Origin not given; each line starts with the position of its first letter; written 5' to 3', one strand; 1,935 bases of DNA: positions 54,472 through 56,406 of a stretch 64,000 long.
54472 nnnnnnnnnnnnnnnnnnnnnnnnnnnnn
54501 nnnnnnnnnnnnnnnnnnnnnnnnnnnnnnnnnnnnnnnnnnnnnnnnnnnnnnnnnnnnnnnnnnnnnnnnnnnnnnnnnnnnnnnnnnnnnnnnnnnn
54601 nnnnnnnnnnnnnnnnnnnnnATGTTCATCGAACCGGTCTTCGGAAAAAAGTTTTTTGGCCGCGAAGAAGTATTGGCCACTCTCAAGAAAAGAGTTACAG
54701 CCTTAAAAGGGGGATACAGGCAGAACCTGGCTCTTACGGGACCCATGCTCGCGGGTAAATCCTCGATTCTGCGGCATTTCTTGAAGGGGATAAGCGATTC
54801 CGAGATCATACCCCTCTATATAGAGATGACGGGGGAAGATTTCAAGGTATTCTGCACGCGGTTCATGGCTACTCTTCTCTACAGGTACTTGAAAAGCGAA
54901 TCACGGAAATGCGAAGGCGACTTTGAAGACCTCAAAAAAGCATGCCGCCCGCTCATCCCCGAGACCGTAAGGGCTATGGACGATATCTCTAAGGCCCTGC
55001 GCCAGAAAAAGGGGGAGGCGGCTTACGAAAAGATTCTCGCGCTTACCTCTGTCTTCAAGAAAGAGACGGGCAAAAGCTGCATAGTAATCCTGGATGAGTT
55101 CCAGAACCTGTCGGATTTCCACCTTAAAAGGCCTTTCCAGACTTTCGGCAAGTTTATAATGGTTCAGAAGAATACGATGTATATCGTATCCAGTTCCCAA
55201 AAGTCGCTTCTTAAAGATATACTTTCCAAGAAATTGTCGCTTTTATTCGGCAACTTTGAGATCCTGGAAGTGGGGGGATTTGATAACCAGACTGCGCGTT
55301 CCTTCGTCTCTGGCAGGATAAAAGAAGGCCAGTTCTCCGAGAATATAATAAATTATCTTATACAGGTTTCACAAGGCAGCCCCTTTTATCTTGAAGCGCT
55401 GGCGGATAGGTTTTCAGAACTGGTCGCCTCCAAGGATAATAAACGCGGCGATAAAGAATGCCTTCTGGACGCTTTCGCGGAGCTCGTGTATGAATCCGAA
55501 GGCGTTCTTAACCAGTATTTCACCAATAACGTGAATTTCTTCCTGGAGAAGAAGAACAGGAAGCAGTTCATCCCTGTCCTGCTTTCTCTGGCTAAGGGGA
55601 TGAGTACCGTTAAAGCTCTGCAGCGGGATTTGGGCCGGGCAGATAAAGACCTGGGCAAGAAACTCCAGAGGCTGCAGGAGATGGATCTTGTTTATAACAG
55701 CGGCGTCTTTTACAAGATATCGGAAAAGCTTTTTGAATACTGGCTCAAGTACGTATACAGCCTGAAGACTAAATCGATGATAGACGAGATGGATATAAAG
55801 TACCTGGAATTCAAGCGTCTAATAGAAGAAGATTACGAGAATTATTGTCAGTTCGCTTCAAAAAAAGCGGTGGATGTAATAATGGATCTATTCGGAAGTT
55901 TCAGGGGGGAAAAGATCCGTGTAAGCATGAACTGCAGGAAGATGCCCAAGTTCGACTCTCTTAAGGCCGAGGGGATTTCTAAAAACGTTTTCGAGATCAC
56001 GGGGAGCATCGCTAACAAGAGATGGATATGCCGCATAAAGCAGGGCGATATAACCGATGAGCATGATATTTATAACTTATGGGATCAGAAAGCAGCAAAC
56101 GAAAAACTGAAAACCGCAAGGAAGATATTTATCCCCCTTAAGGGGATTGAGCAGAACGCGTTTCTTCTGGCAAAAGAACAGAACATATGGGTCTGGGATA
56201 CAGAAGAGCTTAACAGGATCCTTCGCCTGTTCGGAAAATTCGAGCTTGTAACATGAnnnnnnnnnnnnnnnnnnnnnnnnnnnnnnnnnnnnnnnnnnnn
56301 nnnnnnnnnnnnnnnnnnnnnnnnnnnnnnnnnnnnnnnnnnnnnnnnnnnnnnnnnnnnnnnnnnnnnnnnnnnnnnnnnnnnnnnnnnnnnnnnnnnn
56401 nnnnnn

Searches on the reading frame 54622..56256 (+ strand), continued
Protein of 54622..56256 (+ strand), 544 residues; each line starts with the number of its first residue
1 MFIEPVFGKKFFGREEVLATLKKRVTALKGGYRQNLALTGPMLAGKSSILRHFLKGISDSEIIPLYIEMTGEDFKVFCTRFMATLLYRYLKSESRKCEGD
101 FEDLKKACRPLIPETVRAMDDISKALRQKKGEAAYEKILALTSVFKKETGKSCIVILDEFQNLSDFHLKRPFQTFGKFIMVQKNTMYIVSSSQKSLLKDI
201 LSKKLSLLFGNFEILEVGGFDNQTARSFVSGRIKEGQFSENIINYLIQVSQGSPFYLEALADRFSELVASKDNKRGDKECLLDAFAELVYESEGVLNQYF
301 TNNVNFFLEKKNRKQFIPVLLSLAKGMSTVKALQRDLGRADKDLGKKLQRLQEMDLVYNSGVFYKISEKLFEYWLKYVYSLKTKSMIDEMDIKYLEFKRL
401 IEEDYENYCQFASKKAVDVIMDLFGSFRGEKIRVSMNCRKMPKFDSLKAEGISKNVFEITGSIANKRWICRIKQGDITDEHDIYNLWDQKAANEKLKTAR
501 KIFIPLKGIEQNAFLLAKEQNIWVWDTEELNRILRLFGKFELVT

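Call 64: get_annotated_region(hit=H8, flank=1500)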
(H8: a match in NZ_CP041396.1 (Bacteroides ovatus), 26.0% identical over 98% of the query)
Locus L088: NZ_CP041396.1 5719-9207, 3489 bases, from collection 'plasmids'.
description: Bacteroides ovatus strain 3725 D1 iv plasmid unnamed1, complete sequence
organism: Bacteroides ovatus (NCBI taxid 28116)
taxonomy: Bacteria; Bacteroidota; Bacteroidia; Bacteroidales; Bacteroidaceae; Bacteroides; Bacteroides ovatus
host: -; source: Homo sapiens,cell culture; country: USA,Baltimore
typing (MOB-suite, as given by PLSDB): mobilizable; relaxase MOBP
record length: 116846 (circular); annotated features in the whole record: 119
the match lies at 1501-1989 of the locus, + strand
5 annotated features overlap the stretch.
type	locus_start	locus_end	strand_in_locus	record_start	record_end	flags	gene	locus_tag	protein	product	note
CDS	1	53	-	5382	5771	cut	-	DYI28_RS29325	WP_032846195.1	hypothetical protein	-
CDS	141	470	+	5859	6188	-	-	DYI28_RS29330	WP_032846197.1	hypothetical protein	-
CDS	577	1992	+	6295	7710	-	-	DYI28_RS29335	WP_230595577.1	ATP-binding protein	-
CDS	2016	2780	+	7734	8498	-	-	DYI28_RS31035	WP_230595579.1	hypothetical protein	-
CDS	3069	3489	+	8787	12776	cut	-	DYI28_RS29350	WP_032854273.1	hypothetical protein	-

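Call 65: get_annotated_region(hit=H10, flank=1500)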
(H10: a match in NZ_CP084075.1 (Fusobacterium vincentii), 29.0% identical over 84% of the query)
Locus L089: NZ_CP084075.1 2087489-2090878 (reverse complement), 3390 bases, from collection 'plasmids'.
description: Fusobacterium vincentii strain SB055 plasmid pSB055A, complete sequence
organism: Fusobacterium vincentii (NCBI taxid 155615)
taxonomy: Bacteria; Fusobacteriota; Fusobacteriia; Fusobacteriales; Fusobacteriaceae; Fusobacterium; Fusobacterium vincentii
host: -; source: -; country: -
typing (MOB-suite, as given by PLSDB): non-mobilizable
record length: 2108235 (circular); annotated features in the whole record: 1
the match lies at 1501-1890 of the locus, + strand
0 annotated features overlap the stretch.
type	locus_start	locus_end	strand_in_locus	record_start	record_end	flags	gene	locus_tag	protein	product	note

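Call 66: get_annotated_region(hit=H18, flank=1500)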
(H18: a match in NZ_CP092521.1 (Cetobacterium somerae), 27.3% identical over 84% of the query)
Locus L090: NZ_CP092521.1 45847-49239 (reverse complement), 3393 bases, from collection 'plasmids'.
description: Cetobacterium somerae strain CS2105-BJ plasmid unnamed2, complete sequence
organism: Cetobacterium somerae (NCBI taxid 188913)
taxonomy: Bacteria; Fusobacteriota; Fusobacteriia; Fusobacteriales; Fusobacteriaceae; Cetobacterium; Cetobacterium somerae
host: -; source: Danio rerio,tissue sample; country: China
typing (MOB-suite, as given by PLSDB): non-mobilizable
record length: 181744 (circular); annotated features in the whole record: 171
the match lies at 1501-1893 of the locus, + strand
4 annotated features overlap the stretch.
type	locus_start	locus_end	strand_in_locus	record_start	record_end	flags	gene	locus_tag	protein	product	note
CDS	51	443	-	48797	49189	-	-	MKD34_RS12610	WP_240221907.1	VOC family protein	-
CDS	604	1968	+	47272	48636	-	-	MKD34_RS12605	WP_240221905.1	ATP-binding protein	-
CDS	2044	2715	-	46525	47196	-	-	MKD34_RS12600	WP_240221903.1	cyclic nucleotide-binding domain-containing protein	-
CDS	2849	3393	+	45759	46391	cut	-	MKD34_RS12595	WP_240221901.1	hypothetical protein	-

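Call 67: get_annotated_region(hit=H21, flank=1500)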
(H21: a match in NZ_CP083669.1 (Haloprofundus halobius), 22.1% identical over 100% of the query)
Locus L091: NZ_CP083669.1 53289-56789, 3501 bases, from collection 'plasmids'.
description: Haloprofundus halobius strain SEDH52 plasmid unnamed3, complete sequence
organism: Haloprofundus halobius (NCBI taxid 2876194)
taxonomy: Archaea; Euryarchaeota; Halobacteria; Halobacteriales; Haloferacaceae; Haloprofundus; Haloprofundus halobius
host: -; source: cell culture,salt lake; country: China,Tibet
typing (MOB-suite, as given by PLSDB): non-mobilizable; mating-pair formation MPF_T
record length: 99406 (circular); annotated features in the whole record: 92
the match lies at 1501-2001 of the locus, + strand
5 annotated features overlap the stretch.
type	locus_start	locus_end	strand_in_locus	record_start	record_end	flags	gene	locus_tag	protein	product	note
CDS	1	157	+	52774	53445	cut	-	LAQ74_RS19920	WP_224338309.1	winged helix-turn-helix domain-containing protein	-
CDS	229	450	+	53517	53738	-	-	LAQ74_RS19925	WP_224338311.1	hypothetical protein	-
CDS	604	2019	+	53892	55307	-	-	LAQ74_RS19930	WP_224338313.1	ATP-binding protein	-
CDS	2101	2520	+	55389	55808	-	-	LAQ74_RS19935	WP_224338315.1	hypothetical protein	-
CDS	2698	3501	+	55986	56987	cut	-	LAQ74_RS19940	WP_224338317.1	DUF6610 family protein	-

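Call 68: get_annotated_region(hit=H29, flank=1500)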
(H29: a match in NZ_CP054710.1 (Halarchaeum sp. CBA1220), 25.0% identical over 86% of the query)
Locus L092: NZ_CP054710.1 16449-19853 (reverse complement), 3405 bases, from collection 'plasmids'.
description: Halarchaeum sp. CBA1220 plasmid pCBA1220-03, complete sequence
organism: Halarchaeum sp. CBA1220 (NCBI taxid 1853682)
taxonomy: Archaea; Euryarchaeota; Halobacteria; Halobacteriales; Halobacteriaceae; Halarchaeum; Halarchaeum sp. CBA1220
host: -; source: solar salt; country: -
typing (MOB-suite, as given by PLSDB): non-mobilizable
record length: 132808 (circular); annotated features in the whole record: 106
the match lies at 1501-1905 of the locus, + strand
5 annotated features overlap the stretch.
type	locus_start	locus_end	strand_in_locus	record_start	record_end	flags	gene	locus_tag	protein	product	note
CDS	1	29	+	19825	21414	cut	-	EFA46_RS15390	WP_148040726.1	hypothetical protein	-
CDS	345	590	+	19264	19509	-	-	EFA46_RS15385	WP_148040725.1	hypothetical protein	-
CDS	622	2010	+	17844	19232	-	-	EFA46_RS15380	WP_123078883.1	ATP-binding protein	-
CDS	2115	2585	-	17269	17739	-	-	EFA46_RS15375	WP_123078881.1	DUF555 domain-containing protein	-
CDS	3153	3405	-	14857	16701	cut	-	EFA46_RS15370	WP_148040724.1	hypothetical protein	-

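Call 69: get_annotated_region(hit=H30, flank=1500)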
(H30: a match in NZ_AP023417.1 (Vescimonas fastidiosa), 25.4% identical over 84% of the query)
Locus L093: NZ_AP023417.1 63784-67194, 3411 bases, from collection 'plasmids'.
description: Vescimonas fastidiosa strain MM35 plasmid pMM35_02
organism: Vescimonas fastidiosa (NCBI taxid 2714353)
taxonomy: Bacteria; Bacillota; Clostridia; Eubacteriales; Oscillospiraceae; Vescimonas; Vescimonas fastidiosa
host: -; source: Homo sapiens; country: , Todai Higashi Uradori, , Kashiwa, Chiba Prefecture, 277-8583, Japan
typing (MOB-suite, as given by PLSDB): non-mobilizable
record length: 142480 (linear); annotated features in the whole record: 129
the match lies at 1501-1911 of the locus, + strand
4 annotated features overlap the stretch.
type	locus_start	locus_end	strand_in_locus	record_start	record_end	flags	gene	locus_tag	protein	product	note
CDS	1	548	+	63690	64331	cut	-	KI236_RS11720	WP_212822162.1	hypothetical protein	-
CDS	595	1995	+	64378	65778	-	-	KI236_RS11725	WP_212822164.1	ATP-binding protein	-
CDS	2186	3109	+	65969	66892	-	-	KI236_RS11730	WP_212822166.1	ParM/StbA family protein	GO:0030541 - plasmid partitioning [Evidence IEA]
CDS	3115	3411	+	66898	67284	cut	-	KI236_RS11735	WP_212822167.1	hypothetical protein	-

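Call 70: get_annotated_region(hit=H9, flank=1500)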
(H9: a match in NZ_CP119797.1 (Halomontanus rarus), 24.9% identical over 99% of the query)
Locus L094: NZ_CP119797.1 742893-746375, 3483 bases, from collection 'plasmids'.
description: Halomontanus rarus strain TS33 plasmid unnamed1, complete sequence
organism: Halomontanus rarus (NCBI taxid 3034020)
taxonomy: Archaea; Euryarchaeota; Halobacteria; Halobacteriales; Natrialbaceae; Halomontanus; Halomontanus rarus
host: -; source: cell culture,sediment; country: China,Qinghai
typing (MOB-suite, as given by PLSDB): non-mobilizable
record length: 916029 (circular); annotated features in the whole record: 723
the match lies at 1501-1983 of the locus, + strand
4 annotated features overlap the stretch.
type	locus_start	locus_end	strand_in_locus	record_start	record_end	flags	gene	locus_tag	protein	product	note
CDS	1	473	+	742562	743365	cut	-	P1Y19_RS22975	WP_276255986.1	AAC(3) family N-acetyltransferase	-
CDS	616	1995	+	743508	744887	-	-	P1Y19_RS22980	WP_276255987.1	ATP-binding protein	-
CDS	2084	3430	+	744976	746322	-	-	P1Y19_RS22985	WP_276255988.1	cytochrome P450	-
CDS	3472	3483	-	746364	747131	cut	-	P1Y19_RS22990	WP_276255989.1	SDR family oxidoreductase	-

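Call 86: search_protein_families(library=pfam, proteins=[L077:7409-8224:+, L050:4723-5199:+, L066:80-772:+, L008:9703-10395:+, L002:10096-10737:+], max_evalue=0.001)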
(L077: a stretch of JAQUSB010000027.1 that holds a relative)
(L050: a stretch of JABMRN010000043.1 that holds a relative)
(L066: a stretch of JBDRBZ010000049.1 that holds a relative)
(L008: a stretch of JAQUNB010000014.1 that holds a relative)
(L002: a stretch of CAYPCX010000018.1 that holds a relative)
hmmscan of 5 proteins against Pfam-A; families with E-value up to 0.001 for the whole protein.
L077:7409-8224:+ (272 aa): 1 family
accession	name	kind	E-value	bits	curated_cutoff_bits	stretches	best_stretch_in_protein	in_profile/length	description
PF00303.24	Thymidylat_synt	-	1.1e-11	44.9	24.3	1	84-234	78-219/266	Thymidylate synthase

L050:4723-5199:+ (159 aa): 2 families
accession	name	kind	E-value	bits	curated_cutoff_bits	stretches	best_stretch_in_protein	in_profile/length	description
PF01230.28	HIT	-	3.1e-12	47.4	21.5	1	38-128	6-95/98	HIT domain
PF11969.13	DcpS_C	-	0.00023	22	24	1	40-126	16-100/114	Scavenger mRNA decapping enzyme C-term binding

L066:80-772:+ (231 aa): 3 families
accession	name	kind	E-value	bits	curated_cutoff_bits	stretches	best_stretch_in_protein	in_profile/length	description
PF01551.29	Peptidase_M23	-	1e-28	99.8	28.7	1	131-226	2-96/96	Peptidase family M23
PF01476.26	LysM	-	7.4e-14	51.9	20.9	1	48-91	1-43/43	LysM domain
PF23446.1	LysM1_NFP_LYK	-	0.00043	21.5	36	1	54-96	16-59/60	NFP/LYK LysM1 domain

L008:9703-10395:+ (231 aa): 0 families

L002:10096-10737:+ (214 aa): 1 family
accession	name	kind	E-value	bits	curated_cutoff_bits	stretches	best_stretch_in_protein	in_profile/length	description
PF05036.18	SPOR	-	9.4e-15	55.2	21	1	141-212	1-76/76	SPOR domain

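Call 89: search_protein_families(library=pfam, proteins=[L070:9657-10817:-], max_evalue=0.001)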
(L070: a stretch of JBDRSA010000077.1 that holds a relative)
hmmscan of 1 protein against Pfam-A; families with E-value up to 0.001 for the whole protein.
L070:9657-10817:- (387 aa): 3 families
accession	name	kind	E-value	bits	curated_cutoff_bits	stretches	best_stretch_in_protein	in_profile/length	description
PF01609.27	DDE_Tnp_1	-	2.9e-29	102.7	23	1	121-330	6-200/200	Transposase DDE domain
PF14294.11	DUF4372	-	3.6e-25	88.4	25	1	3-76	1-74/74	Domain of unknown function (DUF4372)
PF13701.12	DDE_Tnp_1_4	-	4e-05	22.5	34.7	1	191-335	223-374/435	Transposase DDE domain group 1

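Call 90: search_protein_families(library=padloc, proteins=[L085:613-2013:+, L086:622-2001:+, L084:3401-4801:+, L090:604-1965:+], max_evalue=0.01)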
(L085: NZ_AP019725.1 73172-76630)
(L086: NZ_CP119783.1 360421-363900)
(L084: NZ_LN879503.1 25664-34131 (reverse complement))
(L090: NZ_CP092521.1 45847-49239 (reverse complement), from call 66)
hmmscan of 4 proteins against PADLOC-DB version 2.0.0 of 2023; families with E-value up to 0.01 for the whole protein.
L085:613-2013:+ (467 aa): 13 families
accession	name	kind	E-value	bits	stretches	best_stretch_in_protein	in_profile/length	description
PDLC04984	PDC-S27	-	3.2e-42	143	1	5-409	3-416/474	-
PDLC04985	PDC-S27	-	6.9e-27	92.5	1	3-416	3-427/484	-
PDLC04787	PDC-S01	-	9.5e-10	35.9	1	5-212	9-199/412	-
PDLC04789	PDC-S01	-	9.6e-07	26.2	1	24-69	16-61/375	-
PDLC04791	PDC-S01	-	4.5e-06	23.6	1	13-219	7-191/395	-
PDLC01438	Csa3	-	0.00079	17.5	1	242-309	151-208/305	"CAS-I,CAS-II,CAS-III,CAS-IV,CAS-V,CAS-VI; associated_signaling"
PDLC01848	CARF3--CARF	-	0.00083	17.1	1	239-286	137-183/197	-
PDLC01268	CasR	-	0.0011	17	1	242-289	127-169/179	"CAS-I,CAS-II,CAS-III,CAS-IV,CAS-V,CAS-VI; associated_signaling"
PDLC01879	CARF3--CARF_TM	-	0.0013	16.4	1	243-304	160-211/222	-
PDLC01434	CasR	-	0.0016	16.3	1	243-285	132-174/191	"CAS-I,CAS-II,CAS-III,CAS-IV,CAS-V,CAS-VI; associated_signaling"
PDLC01720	Csa3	-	0.0031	16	1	242-306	44-92/118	Csa3_1_CAS-I-II-III-IV-V-VI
PDLC04790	PDC-S01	-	0.0034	14.2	1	14-60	17-63/422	-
PDLC04788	PDC-S01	-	0.0048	13.9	0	13-69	7-62/448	-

L086:622-2001:+ (460 aa): 17 families
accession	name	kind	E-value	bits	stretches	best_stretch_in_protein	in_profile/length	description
PDLC04984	PDC-S27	-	4.6e-48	162.2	1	1-349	4-361/474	-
PDLC04985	PDC-S27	-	2.4e-34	117.1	1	4-396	9-421/484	-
PDLC04789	PDC-S01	-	1e-13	49.1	1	11-283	10-244/375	-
PDLC04791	PDC-S01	-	1.4e-09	35.2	1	6-158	5-136/395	-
PDLC04787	PDC-S01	-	2.8e-09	34.4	1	1-281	10-271/412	-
PDLC01434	CasR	-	2.6e-06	25.4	1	240-285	129-174/191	"CAS-I,CAS-II,CAS-III,CAS-IV,CAS-V,CAS-VI; associated_signaling"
PDLC01268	CasR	-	2.7e-06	25.5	1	240-288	125-169/179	"CAS-I,CAS-II,CAS-III,CAS-IV,CAS-V,CAS-VI; associated_signaling"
PDLC01848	CARF3--CARF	-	4.7e-06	24.4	1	240-290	138-187/197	-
PDLC04790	PDC-S01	-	5.2e-05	20.1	0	18-63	25-68/422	-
PDLC01438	Csa3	-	0.00032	18.8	1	234-327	144-223/305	"CAS-I,CAS-II,CAS-III,CAS-IV,CAS-V,CAS-VI; associated_signaling"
PDLC01879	CARF3--CARF_TM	-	0.00044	18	1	239-303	156-213/222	-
PDLC01044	Csa3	-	0.0011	16.8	1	240-284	137-181/194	Type I-A associated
PDLC04788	PDC-S01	-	0.0015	15.5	0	1-43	1-42/448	-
PDLC04140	mad8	-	0.0022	15.5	1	14-64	21-68/314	mads_8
PDLC04786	PDC-S01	-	0.0037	14.1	0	15-38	15-38/439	-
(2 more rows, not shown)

L084:3401-4801:+ (467 aa): 6 families
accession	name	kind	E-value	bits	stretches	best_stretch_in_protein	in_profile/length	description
PDLC04984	PDC-S27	-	2e-37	127.2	1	2-371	3-377/474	-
PDLC04985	PDC-S27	-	2e-25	87.7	1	2-401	5-415/484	-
PDLC04789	PDC-S01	-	1e-07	29.4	1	23-222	18-184/375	-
PDLC04787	PDC-S01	-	1.8e-05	21.8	0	1-41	6-46/412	-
PDLC04791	PDC-S01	-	0.00011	19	1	7-209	4-177/395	-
PDLC01848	CARF3--CARF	-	0.0021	15.7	0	238-288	133-182/197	-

L090:604-1965:+ (454 aa): 12 families
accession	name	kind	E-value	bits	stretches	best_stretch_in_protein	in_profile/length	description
PDLC04984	PDC-S27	-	2e-49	166.8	1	2-352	3-358/474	-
PDLC04985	PDC-S27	-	4.1e-35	119.6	1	2-416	5-435/484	-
PDLC04787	PDC-S01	-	2.1e-14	51.2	1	2-279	9-266/412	-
PDLC04789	PDC-S01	-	3.8e-14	50.5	1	10-284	7-242/375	-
PDLC04791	PDC-S01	-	2.8e-10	37.5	1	8-147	5-125/395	-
PDLC04788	PDC-S01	-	4e-07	27.3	1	19-196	17-170/448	-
PDLC04786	PDC-S01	-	4.5e-07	27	1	24-191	23-165/439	-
PDLC04790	PDC-S01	-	2.1e-05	21.4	1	8-58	14-64/422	-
PDLC01968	CARF_PDDEXK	-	0.0019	15.4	0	375-413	272-309/361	-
PDLC01880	CARF4--CARF_PDDEXK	-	0.0023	15.3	1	374-411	271-310/364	-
PDLC04140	mad8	-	0.0044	14.6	0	17-43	24-49/314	mads_8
PDLC04792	PDC-S01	-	0.0061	13.2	0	12-82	9-77/452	-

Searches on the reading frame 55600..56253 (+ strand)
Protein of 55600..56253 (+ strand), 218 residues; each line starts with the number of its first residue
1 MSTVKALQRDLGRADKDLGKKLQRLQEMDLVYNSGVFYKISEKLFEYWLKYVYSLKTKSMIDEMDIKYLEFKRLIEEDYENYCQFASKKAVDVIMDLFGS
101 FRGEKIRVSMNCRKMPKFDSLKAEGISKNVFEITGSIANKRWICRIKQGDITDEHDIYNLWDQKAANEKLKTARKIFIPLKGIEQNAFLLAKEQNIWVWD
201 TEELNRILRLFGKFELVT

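Call 9: search_protein_families(library=pfam, proteins=[window:55600-56253:+], max_evalue=10)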
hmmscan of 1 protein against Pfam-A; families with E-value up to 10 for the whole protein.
seq(218 aa): 0 families
